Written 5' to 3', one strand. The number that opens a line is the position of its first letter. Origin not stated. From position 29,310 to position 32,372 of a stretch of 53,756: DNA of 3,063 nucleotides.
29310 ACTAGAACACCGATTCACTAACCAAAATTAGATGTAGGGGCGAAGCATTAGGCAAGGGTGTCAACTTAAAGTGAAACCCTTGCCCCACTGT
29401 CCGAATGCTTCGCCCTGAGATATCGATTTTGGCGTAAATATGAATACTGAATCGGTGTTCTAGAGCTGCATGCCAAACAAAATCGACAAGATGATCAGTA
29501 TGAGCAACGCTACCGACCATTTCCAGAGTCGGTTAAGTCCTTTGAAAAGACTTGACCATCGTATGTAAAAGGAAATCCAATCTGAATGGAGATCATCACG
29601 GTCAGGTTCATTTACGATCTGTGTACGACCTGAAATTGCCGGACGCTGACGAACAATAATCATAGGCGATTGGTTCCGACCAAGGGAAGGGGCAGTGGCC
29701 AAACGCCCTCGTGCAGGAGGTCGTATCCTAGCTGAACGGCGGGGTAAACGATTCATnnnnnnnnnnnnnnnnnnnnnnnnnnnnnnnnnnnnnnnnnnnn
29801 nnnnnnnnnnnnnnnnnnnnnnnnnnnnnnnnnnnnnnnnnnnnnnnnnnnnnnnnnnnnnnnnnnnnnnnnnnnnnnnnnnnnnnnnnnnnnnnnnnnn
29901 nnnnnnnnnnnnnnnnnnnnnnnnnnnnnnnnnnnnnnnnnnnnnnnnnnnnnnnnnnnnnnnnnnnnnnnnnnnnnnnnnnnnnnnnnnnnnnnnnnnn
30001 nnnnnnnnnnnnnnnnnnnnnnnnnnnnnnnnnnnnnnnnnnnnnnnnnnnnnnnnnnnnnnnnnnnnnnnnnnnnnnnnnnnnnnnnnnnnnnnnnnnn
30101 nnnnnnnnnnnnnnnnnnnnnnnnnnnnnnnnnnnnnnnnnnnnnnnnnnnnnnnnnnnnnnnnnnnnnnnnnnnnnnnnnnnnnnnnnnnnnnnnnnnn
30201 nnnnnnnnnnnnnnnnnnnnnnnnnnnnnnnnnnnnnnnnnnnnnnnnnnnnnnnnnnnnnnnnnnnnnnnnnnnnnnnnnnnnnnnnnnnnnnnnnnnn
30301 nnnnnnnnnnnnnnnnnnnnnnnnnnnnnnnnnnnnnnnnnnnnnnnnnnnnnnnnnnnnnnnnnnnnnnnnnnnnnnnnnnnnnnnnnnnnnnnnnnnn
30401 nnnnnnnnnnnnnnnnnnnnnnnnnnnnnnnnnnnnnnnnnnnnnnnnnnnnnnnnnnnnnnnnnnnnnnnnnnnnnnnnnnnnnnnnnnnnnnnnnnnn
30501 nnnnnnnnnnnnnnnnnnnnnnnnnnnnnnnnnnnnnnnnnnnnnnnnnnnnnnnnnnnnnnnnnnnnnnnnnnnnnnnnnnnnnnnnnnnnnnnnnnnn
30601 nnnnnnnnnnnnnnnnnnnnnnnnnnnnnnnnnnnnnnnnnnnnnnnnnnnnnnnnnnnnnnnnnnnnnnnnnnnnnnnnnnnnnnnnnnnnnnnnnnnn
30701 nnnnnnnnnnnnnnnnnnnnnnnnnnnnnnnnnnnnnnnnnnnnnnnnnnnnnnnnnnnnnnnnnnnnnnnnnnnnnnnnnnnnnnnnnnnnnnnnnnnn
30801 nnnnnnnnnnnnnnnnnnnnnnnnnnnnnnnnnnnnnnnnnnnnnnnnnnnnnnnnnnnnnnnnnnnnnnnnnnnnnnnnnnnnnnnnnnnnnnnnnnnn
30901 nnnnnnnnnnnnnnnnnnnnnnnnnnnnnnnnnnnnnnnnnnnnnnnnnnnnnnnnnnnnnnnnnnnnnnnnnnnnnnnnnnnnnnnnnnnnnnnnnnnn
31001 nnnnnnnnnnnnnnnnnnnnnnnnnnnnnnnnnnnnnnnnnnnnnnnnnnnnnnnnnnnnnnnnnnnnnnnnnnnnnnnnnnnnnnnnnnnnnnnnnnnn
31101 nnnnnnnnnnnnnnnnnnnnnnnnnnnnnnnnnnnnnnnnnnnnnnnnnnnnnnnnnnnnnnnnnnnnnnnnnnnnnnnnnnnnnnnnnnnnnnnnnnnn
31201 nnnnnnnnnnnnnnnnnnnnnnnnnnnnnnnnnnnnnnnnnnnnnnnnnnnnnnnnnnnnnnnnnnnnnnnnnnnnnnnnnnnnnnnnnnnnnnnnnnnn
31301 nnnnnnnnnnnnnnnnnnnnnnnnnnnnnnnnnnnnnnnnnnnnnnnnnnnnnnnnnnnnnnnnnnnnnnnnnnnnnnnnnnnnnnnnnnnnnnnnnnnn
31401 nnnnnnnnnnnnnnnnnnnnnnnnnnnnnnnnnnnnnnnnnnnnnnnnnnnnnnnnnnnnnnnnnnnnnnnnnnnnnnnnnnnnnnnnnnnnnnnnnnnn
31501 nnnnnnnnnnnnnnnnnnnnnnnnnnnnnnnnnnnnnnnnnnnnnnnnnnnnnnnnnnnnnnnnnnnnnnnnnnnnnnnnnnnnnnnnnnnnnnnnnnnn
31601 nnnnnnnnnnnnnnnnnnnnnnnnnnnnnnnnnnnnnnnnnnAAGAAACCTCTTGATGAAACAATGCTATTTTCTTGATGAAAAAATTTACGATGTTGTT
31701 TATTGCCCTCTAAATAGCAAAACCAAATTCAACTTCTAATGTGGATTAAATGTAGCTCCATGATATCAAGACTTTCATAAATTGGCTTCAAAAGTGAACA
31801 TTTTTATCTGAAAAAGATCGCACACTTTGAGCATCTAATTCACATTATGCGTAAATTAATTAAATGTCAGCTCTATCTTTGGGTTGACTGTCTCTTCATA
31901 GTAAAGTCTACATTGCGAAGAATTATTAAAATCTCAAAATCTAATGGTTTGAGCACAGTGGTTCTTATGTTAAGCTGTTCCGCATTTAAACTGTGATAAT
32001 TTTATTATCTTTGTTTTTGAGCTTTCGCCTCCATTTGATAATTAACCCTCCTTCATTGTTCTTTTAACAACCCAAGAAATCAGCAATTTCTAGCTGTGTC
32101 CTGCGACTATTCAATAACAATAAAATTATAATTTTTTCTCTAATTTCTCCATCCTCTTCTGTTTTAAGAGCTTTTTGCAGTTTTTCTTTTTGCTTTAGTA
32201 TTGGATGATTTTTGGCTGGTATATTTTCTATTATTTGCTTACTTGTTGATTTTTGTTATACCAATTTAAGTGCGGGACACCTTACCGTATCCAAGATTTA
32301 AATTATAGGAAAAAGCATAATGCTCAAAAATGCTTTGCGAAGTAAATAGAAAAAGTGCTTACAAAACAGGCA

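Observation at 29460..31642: Vanadium-dependent haloperoxidase with a translationally coupled Arg-rich tail-anchored mini-ORF, downstream of a ~1-kb ORF-free leader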

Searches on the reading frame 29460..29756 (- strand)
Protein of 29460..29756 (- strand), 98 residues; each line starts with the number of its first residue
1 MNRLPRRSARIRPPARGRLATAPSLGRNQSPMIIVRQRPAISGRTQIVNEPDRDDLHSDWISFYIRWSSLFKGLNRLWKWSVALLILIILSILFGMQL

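Call 3: search_protein_families(library=pfam, proteins=[window:29460-29756:-], max_evalue=0.1)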
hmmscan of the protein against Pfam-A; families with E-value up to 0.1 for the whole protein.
window:29460-29756:- (98 aa): 0 families

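Call 4: search_protein_families(library=ncbifam, proteins=[window:29460-29756:-], max_evalue=0.1)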
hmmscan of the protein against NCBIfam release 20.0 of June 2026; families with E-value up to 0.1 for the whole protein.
window:29460-29756:- (98 aa): 0 families

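Call 21: find_homologous_proteins(query=window:29463-29756:-, max_evalue=0.001)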
Query window:29463-29756:- (98 aa): 7 proteins with E <= 0.001 among 16 candidates.
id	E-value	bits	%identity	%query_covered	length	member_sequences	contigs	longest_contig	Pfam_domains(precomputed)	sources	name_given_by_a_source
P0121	1.6e-51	190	90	100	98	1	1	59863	-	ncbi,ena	-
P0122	6.0e-47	175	85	100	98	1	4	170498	-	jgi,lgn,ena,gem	-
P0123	2.3e-36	141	67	100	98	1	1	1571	-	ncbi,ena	-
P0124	5.9e-36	140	67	100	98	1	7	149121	-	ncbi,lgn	-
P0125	6.3e-22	95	50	97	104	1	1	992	-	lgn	-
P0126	2.5e-13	67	38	82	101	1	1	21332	-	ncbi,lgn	ncbi:MAG: hypothetical protein ACTS3T_23715 [Almyronema sp.]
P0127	4.3e-5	41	51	43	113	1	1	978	-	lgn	-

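Call 26: find_homologous_proteins(query=A2, max_evalue=0.001)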
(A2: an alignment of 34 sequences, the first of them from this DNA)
Query A2 (34 sequences) (98 aa, profile of the alignment): 21 proteins with E <= 0.001 among 5428 candidates.
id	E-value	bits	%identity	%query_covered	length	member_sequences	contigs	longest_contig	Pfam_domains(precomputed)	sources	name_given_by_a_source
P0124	1.8e-33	133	67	100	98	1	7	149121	-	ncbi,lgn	-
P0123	3.8e-33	132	67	100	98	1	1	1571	-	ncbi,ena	-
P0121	2.1e-31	126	90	100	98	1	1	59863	-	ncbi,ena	-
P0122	1.4e-30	124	85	100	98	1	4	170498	-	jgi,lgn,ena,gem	-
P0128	1.3e-25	108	36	55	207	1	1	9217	-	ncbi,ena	-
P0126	2.5e-24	104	38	82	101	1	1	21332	-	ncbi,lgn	ncbi:MAG: hypothetical protein ACTS3T_23715 [Almyronema sp.]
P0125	2.1e-23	101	50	97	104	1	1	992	-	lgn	-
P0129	1.9e-20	91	42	79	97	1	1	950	-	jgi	jgi:hypothetical protein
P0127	1.0e-17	82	51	43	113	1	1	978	-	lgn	-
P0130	1.1e-17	82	35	81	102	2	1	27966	-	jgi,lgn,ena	-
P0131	3.3e-16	78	45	43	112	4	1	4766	-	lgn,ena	-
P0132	1.2e-14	73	56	41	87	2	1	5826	-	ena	-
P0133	1.3e-13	69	49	43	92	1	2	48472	-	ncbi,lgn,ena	-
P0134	1.9e-13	69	44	97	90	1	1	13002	-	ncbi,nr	ncbi:MAG: hypothetical protein F6J97_09305 [Leptolyngbya sp. SIO4C1]|nr:hypothetical protein [Leptol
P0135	3.1e-13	68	56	41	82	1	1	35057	-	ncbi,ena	-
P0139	4.7e-11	61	38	64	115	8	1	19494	-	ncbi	ncbi:MAG: hypothetical protein AAFY63_07530 [Cyanobacteria bacterium J06643_13]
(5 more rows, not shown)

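Call 42: search_protein_representatives(alignment_id=A3)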
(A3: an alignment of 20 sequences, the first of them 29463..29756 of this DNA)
Query: 20 sequences, 102 profile positions. Proteins with E-value up to 0.001 (for the whole library): 75; up to 1e-10: 52; up to 1e-30: 1. The best 75 are listed.
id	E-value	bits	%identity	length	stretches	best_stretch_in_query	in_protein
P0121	2.9e-35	137.1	-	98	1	1-102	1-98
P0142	6.0e-30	120.0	-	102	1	1-102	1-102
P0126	7.2e-30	119.8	-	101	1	1-102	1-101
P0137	8.2e-28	113.2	-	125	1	1-101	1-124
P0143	9.6e-28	112.9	-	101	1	1-102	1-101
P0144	1.4e-26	109.2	-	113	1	1-102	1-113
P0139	2.5e-25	105.2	-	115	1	1-102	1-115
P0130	2.0e-24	102.3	-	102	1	1-101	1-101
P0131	2.0e-23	99.1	-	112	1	1-102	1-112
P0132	7.2e-23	97.3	-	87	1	1-102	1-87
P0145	9.0e-23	97.0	-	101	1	1-101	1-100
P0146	1.0e-22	96.8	-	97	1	3-102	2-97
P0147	1.1e-22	96.7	-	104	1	2-102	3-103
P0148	1.2e-21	93.3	-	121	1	1-102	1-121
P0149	3.8e-21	91.8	-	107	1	1-102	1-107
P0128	4.6e-16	75.4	-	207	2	2-101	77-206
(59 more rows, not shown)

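Call 43: predict_structure(alignment_id=A3)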
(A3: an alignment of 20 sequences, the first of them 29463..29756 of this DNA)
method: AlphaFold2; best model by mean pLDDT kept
length: 98 residues; sequences in the alignment: 20
mean_pLDDT: 68.9   pTM: 0.29
mean pLDDT of the five models: 68.9, 68.3, 68.0, 67.8, 67.2
residues with pLDDT >= 90: 19; 70-90: 21; 50-70: 52; < 50: 6
segments of 3 or more residues with pLDDT < 50: 42-44
pLDDT, mean of each block of 10 residues (from residue 1): 60 57 51 56 51 62 83 88 96 89
secondary structure, 60 per line:
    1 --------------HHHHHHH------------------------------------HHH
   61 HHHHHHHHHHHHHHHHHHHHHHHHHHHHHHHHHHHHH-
elements in order: H15-21 H58-97

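Call 51: search_protein_families(library=pfam, alignment_id=A2, max_evalue=0.01)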
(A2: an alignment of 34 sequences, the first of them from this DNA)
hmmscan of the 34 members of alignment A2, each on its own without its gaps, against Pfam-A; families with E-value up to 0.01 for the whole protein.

A. member 1, seq(98 aa): 0 families

B. families by the number of members that match (of 34 scanned): 2 families
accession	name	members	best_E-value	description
PF11293.13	DUF3094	1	0.0012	Protein of unknown function (DUF3094)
PF06781.17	CrgA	1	0.0018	Cell division protein CrgA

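Call 53: find_encoding_contigs(protein=P0139, flank=3500, max_places=2)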
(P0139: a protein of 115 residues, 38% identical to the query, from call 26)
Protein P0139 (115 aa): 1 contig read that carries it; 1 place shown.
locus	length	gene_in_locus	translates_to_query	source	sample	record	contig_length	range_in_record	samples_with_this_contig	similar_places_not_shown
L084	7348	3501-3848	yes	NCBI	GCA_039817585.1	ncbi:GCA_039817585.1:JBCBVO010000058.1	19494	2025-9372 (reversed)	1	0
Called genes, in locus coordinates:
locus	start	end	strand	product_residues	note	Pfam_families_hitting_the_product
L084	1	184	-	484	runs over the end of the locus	PF01590:GAF, PF13492:GAF_3 (faint), PF01590:GAF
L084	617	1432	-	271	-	PF12146:Hydrolase_4, PF00561:Abhydrolase_1, PF12697:Abhydrolase_6, PF03096:Ndr (weak)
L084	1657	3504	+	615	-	PF22778:VCPO_2nd (weak)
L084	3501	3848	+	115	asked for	-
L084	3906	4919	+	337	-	PF05990:DUF900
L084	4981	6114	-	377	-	PF13439:Glyco_transf_4, PF13579:Glyco_trans_4_4, PF00534:Glycos_transf_1, PF13692:Glyco_trans_1_4, PF13524:Glyco_trans_1_2, PF20706:GT4-conflict (weak)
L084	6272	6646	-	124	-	PF04241:DUF423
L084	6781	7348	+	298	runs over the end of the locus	PF00497:SBP_bac_3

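Call 54: find_encoding_contigs(protein=P0130, flank=3500, max_places=2)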
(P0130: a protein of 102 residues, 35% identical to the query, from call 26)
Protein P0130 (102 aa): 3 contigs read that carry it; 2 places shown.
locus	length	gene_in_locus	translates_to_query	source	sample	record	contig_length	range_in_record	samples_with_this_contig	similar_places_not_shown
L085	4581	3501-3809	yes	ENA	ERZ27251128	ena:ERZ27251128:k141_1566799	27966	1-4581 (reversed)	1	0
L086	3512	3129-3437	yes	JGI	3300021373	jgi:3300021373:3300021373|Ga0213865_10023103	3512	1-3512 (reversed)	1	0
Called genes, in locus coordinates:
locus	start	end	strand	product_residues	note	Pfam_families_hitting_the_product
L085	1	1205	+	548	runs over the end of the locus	PF00528:BPD_transp_1, PF04069:OpuAC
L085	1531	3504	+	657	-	PF22778:VCPO_2nd (weak)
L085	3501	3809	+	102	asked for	-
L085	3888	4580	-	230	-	?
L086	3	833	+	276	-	?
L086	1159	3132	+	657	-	PF22778:VCPO_2nd (weak)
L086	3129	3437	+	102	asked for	-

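Call 55: find_encoding_contigs(protein=P0128, flank=3500, max_places=2)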
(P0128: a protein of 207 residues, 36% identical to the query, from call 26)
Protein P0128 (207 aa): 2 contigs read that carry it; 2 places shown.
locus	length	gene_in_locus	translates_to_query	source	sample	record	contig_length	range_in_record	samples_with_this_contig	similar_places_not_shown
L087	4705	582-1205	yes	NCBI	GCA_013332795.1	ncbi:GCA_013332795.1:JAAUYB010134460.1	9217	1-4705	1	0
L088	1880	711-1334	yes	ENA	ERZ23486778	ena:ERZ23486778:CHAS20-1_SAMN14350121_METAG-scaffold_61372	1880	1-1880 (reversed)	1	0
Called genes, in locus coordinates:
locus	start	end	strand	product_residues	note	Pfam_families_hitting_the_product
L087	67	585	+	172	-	PF22778:VCPO_2nd (faint)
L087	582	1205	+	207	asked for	-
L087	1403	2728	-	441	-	PF01964:ThiC_Rad_SAM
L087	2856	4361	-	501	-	PF00474:SSF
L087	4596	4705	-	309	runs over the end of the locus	PF00657:Lipase_GDSL (weak), PF13472:Lipase_GDSL_2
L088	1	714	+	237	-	?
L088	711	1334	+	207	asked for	-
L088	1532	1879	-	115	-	?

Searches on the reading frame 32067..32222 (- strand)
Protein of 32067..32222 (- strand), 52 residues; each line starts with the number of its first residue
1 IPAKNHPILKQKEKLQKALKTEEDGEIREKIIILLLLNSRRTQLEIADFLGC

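Call 31: search_protein_families(library=pfam, proteins=[window:32067-32222:-], max_evalue=10)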
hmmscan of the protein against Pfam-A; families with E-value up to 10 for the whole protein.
seq(52 aa): 3 families
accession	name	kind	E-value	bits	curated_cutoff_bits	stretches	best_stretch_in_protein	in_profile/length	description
PF13412.12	HTH_24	-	0.009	16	21.9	1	26-51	3-28/48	Winged helix-turn-helix DNA-binding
PF13384.12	HTH_23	-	0.12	12.6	24.6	1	26-52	3-29/50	Homeodomain-like domain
PF21115.3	UBA_BRSK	-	0.2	12.4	27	1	10-38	15-41/43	BRSK1/2 UBA domain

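Call 40: search_dna_similar(query=window:32067-32222:-, collection=plasmids, mode=protein, max_evalue=0.01, max_rows=10)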
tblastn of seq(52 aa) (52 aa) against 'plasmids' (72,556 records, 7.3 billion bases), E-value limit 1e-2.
No match.
